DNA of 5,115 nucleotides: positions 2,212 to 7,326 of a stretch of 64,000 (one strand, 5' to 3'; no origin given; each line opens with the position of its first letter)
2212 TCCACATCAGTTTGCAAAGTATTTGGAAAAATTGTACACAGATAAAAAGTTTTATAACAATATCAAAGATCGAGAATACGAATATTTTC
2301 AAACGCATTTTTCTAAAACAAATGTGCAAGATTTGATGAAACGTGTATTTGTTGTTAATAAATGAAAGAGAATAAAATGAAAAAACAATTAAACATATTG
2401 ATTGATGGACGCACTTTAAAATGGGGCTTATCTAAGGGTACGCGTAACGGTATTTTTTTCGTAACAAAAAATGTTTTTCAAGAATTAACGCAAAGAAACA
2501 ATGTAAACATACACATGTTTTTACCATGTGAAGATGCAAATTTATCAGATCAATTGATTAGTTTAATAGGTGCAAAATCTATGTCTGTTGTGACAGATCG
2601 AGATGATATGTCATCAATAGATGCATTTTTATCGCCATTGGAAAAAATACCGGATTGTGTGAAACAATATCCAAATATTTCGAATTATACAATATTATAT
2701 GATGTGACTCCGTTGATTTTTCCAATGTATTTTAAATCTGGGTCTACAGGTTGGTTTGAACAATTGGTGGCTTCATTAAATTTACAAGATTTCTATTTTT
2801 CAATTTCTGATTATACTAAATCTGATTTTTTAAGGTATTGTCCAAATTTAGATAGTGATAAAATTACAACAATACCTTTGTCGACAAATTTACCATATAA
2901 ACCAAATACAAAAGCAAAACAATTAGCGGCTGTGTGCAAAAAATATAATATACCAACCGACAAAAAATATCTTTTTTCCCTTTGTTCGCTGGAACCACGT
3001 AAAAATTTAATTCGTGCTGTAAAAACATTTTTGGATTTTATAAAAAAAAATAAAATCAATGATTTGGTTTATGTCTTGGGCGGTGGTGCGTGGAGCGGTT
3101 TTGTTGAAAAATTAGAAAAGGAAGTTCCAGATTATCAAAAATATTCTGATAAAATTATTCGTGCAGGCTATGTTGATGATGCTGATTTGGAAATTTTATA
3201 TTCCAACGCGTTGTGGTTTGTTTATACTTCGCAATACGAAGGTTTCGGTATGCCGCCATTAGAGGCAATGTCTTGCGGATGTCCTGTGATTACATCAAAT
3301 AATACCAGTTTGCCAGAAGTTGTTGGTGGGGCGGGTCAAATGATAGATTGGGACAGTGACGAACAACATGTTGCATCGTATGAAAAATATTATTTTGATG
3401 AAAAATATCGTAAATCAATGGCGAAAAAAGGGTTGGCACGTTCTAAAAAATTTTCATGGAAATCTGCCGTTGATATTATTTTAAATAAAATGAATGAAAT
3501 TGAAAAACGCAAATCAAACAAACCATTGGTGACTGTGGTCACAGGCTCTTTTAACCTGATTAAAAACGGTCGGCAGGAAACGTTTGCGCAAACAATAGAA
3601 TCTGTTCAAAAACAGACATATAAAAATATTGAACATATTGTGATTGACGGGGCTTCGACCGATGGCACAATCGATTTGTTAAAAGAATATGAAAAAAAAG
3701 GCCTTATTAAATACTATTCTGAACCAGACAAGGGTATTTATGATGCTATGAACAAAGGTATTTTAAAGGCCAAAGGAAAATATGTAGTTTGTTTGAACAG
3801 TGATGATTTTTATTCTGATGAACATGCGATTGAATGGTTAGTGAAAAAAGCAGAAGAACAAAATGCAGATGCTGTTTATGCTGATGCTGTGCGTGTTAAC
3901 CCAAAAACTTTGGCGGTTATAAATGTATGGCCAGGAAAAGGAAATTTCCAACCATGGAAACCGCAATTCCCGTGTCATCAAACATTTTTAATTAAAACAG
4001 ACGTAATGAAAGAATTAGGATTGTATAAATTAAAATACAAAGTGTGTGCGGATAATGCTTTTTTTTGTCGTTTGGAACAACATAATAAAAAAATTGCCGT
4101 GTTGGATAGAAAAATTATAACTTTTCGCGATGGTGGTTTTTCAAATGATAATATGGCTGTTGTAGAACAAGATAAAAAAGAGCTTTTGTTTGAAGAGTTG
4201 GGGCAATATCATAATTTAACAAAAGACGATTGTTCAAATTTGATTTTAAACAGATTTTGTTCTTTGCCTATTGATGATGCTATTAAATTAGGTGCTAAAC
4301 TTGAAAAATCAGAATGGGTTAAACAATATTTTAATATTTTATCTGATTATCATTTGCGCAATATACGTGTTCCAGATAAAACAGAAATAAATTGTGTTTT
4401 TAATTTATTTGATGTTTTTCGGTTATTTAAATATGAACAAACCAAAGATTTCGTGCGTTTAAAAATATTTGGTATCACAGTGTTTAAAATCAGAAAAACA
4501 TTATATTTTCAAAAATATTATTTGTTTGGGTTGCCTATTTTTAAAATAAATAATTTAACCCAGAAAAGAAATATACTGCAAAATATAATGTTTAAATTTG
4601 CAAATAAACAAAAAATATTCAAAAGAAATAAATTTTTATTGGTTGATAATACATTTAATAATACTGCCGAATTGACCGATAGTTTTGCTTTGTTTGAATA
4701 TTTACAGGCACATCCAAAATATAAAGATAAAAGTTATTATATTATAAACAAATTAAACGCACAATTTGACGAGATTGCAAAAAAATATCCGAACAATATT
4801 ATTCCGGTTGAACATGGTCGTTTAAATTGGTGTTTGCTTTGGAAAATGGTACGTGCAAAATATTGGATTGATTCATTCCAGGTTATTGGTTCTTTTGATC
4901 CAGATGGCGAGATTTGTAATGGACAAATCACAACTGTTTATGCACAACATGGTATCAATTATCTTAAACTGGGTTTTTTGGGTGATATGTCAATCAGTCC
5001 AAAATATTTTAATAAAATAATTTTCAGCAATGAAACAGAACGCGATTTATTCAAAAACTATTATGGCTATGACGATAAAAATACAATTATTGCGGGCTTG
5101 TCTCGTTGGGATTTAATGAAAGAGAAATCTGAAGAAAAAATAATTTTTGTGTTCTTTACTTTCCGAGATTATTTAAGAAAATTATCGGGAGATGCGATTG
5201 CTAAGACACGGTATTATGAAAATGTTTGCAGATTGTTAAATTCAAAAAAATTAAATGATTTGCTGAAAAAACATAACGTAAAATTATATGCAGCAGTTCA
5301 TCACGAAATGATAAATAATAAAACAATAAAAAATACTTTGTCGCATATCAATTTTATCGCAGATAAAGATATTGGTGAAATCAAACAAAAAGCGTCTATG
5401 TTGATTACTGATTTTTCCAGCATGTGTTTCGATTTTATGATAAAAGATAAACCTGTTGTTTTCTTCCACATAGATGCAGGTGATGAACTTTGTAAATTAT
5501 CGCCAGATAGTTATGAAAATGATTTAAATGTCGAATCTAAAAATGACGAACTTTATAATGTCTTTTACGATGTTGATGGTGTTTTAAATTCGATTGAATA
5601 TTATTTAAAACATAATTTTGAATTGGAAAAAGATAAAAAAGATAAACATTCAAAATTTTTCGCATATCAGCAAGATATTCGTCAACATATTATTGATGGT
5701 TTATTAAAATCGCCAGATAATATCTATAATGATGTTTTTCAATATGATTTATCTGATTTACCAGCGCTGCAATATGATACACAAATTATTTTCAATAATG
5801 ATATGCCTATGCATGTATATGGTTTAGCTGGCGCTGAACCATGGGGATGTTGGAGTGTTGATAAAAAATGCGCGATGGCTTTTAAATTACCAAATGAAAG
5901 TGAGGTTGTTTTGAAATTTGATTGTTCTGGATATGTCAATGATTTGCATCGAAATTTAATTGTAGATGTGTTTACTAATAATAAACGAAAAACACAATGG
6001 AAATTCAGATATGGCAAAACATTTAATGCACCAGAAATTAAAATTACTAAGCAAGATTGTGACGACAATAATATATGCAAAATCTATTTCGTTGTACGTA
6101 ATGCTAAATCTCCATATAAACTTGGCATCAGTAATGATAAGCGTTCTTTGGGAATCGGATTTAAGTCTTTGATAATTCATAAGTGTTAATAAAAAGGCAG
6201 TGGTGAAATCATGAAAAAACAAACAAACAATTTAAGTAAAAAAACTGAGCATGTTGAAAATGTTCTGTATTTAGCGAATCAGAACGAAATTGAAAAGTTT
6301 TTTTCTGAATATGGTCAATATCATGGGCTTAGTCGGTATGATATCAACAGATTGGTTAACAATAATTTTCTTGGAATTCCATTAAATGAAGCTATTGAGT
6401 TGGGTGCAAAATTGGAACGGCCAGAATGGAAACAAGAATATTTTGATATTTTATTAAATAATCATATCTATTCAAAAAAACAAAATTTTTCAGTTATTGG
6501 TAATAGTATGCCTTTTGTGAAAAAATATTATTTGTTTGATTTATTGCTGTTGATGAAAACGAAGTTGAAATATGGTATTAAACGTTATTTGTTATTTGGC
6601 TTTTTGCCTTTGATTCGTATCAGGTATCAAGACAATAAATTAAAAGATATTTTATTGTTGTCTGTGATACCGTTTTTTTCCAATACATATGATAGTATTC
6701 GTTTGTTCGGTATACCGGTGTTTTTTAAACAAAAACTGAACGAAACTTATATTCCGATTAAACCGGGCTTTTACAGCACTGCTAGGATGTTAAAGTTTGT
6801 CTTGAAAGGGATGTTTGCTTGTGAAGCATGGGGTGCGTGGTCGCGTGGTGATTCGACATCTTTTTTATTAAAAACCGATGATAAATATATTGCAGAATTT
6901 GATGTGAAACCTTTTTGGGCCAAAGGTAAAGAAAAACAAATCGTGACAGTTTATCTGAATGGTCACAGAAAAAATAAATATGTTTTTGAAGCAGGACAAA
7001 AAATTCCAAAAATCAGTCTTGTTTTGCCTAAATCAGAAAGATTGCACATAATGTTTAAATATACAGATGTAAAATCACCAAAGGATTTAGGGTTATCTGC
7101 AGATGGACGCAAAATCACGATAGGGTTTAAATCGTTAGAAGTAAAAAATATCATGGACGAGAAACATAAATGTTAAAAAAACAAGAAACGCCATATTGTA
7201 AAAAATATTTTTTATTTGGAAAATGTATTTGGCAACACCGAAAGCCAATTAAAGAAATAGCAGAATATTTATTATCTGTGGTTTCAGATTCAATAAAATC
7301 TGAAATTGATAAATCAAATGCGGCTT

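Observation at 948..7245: Short basic-hydrophobic peptide repeats '(K/R)xY(L/V)FG(F/I/L)(L)P(I/V/L)xxIK' iterated within and between the glycosyltransferase proteins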

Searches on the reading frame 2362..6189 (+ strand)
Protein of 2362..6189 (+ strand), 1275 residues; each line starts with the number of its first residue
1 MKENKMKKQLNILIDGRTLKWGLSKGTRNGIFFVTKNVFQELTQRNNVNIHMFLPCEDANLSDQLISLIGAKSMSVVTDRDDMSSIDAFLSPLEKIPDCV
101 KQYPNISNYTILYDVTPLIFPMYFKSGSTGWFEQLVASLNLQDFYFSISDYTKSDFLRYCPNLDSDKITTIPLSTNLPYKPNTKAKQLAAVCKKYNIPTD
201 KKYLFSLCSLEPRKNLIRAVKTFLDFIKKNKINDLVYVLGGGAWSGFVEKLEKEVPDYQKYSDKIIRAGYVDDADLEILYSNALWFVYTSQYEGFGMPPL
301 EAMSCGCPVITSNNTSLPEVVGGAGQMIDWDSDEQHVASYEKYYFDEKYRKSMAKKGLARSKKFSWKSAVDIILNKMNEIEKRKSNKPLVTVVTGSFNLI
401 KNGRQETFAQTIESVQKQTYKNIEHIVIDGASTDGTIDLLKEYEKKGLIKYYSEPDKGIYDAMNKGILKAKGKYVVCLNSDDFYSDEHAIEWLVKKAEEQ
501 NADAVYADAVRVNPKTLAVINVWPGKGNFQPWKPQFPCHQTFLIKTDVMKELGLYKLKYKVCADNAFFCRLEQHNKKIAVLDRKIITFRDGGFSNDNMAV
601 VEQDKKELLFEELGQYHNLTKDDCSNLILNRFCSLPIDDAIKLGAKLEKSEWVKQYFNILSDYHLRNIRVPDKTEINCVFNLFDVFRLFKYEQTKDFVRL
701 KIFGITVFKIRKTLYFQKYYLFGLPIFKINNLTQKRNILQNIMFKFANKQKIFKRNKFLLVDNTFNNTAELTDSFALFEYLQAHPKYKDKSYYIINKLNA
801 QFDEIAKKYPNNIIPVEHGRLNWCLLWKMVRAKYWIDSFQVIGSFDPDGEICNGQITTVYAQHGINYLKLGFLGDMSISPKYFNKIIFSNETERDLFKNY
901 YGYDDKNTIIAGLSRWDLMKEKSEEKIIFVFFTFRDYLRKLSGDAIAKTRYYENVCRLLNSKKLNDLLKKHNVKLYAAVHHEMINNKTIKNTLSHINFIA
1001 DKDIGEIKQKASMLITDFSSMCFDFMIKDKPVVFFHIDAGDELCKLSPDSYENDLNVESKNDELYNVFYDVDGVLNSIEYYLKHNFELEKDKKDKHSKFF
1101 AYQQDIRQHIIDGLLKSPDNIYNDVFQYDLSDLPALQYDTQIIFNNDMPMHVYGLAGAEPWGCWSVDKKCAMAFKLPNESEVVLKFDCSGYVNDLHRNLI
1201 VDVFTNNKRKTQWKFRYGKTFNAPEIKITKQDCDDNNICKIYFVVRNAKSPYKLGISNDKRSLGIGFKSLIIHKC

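Call 3: search_protein_families(library=pfam, proteins=[window:2362-6189:+], max_evalue=0.01)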
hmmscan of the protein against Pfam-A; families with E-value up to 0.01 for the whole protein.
window:2362-6189:+ (1275 aa): 7 families
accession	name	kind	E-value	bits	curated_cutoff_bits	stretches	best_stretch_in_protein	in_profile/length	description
PF00535.33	Glycos_transf_2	-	1.1e-25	91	23.3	1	405-521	10-127/168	Glycosyl transferase family 2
PF00534.26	Glycos_transf_1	-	4.1e-25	88.7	26.4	1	193-357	7-169/172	Glycosyl transferases group 1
PF04464.20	Glyphos_transf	-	6.4e-17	62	22.1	1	764-1103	20-353/367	CDP-Glycerol:Poly(glycerophosphate) glycerophosphotransferase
PF13692.12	Glyco_trans_1_4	-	8.2e-17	62.2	27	1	203-331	3-127/142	Glycosyl transferases group 1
PF22895.2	DUF7024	-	6e-06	26.6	24.4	1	1151-1273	27-144/145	Domain of unknown function (DUF7024)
PF13524.12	Glyco_trans_1_2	-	1.1e-05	25.9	25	1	222-367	4-136/144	Glycosyl transferase-like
PF20706.3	GT4-conflict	-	4.3e-05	23.1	26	1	242-321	239-320/385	Family 4 Glycosyltransferase in conflict systems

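Call 4: search_protein_families(library=ncbifam, proteins=[window:2362-6189:+], max_evalue=0.01)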
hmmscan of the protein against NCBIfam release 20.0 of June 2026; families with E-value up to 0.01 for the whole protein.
window:2362-6189:+ (1275 aa): 33 families (the best 25 are shown)
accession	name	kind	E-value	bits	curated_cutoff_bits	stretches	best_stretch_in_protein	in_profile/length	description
TIGR04009.1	wcaE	equivalog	4.6e-24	85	369.2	1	390-607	3-214/248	colanic acid biosynthesis glycosyltransferase WcaE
TIGR04047.1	MSMEG_0565_glyc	hypoth_equivalog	7.7e-19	68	259.85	1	201-371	193-365/373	MSMEG_0565 family glycosyltransferase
TIGR02149.1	glgA_Coryne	subfamily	4.6e-17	62.2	302.4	1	131-371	136-381/391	glycogen synthase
NF047683.1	TeichurnBiosyTuaG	equivalog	6.3e-17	62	400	1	385-488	3-103/252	teichuronic acid biosynthesis protein TuaG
TIGR03937.1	PgaC_IcaA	equivalog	2.8e-13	49.6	422.3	1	378-505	35-158/407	poly-beta-1,6-N-acetyl-D-glucosamine synthase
NF007482.0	PRK10073.1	equivalog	2.8e-12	46.3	423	1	386-513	4-126/334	glycosyltransferase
TIGR04283.1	glyco_like_mftF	equivalog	6.2e-12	45.6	182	1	405-587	11-184/221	TIGR04283 family arsenosugar biosynthesis glycosyltransferase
TIGR03449.1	mycothiol_MshA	equivalog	8.4e-11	41.4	462.5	1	164-378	186-401/406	D-inositol-3-phosphate glycosyltransferase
TIGR03999.1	thiol_BshA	equivalog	1.6e-10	40.5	273.7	1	184-371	182-364/375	N-acetyl-alpha-D-glucosaminyl L-malate synthase BshA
NF053739.1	GlytfEpsEBac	equivalog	2.7e-10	39.7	450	1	390-501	3-111/265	glycosyltransferase EpsE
NF050050.1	ProtGlycPglI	equivalog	8.8e-10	38.4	500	1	404-501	13-112/306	GalNAc(5)-diNAcBac-PP-undecaprenol beta-1,3-glucosyltransferase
NF038295.1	EPS_HpsP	equivalog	1.3e-09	37.5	550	1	171-377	181-384/388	hormogonium polysaccharide biosynthesis glycosyltransferase HpsP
NF041394.1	GtaseAglG_Halo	equivalog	5.5e-09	35.7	440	1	403-505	13-115/304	glucosyl-dolichyl phosphate glucuronosyltransferase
TIGR04157.1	glyco_rSAM_CFB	subfamily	5.7e-08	32.1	400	1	142-324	170-342/406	TIGR04157 family glycosyltransferase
NF038255.1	exopoly_VpsD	equivalog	5.7e-08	32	300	1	200-314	201-314/381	VpsD family glycosyltransferase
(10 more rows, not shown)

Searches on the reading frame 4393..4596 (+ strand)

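Call 73: search_protein_families(library=pfam, proteins=[window:4393-4596:+], max_evalue=10)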
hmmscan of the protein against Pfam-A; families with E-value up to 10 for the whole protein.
window:4393-4596:+ (68 aa): 1 family
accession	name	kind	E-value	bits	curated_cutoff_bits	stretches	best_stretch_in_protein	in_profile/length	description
PF19388.4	DUF5963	-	0.021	15.4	23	1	43-58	34-49/83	Family of unknown function (DUF5963)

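Call 74: search_protein_families(library=ncbifam, proteins=[window:4393-4596:+], max_evalue=10)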
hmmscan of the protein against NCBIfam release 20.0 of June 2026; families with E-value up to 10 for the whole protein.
window:4393-4596:+ (68 aa): 1 family
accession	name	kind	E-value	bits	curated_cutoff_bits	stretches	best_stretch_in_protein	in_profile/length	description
NF033904.1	LlsX_fam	subfamily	0.019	15.1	29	2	43-57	43-57/90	LlsX family protein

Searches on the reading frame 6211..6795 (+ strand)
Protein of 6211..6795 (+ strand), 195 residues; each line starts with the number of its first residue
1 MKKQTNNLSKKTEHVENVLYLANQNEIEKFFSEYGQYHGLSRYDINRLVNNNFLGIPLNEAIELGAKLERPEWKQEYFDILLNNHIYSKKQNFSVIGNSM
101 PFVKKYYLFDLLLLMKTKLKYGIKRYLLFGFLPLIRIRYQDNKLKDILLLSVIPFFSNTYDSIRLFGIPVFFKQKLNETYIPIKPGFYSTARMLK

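Call 62: predict_structure(alignment_id=A6)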
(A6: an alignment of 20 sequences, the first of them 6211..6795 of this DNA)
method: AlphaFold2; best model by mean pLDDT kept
length: 195 residues; sequences in the alignment: 20
mean_pLDDT: 67.5   pTM: 0.37
mean pLDDT of the five models: 67.5, 67.4, 66.5, 64.4, 64.2
residues with pLDDT >= 90: 19; 70-90: 86; 50-70: 43; < 50: 47
segments of 3 or more residues with pLDDT < 50: 90-97, 151-160, 173-195
pLDDT, mean of each block of 10 residues (from residue 1): 61 69 77 76 80 74 85 84 64 49 90 92 88 83 59 41 51 43 34 33
secondary structure, 60 per line:
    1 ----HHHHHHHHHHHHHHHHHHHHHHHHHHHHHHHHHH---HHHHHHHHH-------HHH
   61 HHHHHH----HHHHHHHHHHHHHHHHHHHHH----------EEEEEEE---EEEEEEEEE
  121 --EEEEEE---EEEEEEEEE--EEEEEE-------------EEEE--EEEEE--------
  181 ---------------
elements in order: H5-38 H42-50 H58-66 H71-91 E102-108 E112-120 E123-128 E132-140 E143-148 E162-165 E168-172

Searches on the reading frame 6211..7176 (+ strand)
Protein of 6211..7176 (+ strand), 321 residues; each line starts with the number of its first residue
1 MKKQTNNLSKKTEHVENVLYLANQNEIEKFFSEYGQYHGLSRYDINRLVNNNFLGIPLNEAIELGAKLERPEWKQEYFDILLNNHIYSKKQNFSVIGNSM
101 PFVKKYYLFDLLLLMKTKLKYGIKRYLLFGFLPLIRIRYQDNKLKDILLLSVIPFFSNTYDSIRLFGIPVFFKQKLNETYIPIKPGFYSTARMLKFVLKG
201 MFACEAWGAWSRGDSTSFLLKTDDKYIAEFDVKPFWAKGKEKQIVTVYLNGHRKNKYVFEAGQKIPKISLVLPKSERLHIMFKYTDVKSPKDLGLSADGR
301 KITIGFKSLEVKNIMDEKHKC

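Call 3: search_protein_families(library=pfam, proteins=[window:6211-7176:+], max_evalue=0.01)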
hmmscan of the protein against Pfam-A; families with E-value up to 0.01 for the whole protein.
window:6211-7176:+ (321 aa): 0 families

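Call 4: search_protein_families(library=ncbifam, proteins=[window:6211-7176:+], max_evalue=0.01)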
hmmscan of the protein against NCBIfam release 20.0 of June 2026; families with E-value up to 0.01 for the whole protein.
window:6211-7176:+ (321 aa): 0 families

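Call 7: search_solved_structures(query=window:6211-7176:+, max_evalue=1)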
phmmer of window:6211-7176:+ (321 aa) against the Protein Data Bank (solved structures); distinct sequences matched with E-value up to 1: 0.

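Call 9: find_encoding_contigs(protein=window:6211-7176:+, flank=10000, max_places=6)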
Protein window:6211-7176:+ (321 aa): no gene with exactly this product is on record in the collection.
